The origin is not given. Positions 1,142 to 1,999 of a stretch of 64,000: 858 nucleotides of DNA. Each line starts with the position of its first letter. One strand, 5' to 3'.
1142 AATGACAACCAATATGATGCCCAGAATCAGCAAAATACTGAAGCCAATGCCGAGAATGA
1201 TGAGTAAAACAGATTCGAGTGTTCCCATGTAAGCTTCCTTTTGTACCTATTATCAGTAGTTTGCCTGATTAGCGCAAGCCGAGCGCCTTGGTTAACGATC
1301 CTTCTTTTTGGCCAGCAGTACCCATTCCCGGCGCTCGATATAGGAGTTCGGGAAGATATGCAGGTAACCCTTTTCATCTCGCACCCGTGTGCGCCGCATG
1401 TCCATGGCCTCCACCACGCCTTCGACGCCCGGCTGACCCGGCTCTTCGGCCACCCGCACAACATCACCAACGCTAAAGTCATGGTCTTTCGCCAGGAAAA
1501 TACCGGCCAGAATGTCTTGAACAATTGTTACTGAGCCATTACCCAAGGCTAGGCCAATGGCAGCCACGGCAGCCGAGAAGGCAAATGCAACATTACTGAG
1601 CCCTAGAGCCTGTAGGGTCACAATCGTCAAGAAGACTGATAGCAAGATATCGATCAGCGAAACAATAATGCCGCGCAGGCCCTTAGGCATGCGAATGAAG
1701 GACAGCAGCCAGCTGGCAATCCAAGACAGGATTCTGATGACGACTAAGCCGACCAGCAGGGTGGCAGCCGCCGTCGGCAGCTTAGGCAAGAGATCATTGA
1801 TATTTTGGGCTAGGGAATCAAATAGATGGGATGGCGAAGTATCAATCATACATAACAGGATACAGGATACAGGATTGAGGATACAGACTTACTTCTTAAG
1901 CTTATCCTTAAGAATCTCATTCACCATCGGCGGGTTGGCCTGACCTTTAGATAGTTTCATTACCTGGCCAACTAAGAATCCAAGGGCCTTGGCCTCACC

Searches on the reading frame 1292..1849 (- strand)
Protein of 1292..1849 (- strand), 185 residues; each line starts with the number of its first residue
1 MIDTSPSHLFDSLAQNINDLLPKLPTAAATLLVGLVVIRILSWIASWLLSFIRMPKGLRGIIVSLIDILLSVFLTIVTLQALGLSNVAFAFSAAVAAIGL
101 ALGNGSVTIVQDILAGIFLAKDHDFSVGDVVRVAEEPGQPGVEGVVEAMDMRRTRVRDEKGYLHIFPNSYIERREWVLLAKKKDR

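Call 45: find_encoding_contigs(protein=window:1292-1849:-, flank=600, max_places=8)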
Protein window:1292-1849:- (185 aa): 4 contigs read that carry it; 2 places shown.
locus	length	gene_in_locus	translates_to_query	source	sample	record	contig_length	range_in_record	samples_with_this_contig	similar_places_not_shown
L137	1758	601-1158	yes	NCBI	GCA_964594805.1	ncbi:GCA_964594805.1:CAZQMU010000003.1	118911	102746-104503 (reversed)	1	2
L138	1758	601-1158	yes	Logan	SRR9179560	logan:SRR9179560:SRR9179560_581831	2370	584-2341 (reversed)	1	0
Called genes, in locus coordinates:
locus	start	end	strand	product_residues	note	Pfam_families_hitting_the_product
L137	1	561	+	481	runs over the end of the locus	PF02934:GatB_N, PF02637:GatB_Yqey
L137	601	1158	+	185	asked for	PF00924:MS_channel_2nd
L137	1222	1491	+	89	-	-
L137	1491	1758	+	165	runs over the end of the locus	-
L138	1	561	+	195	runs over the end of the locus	?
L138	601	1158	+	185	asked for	PF00924:MS_channel_2nd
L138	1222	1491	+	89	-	-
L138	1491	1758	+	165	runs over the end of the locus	-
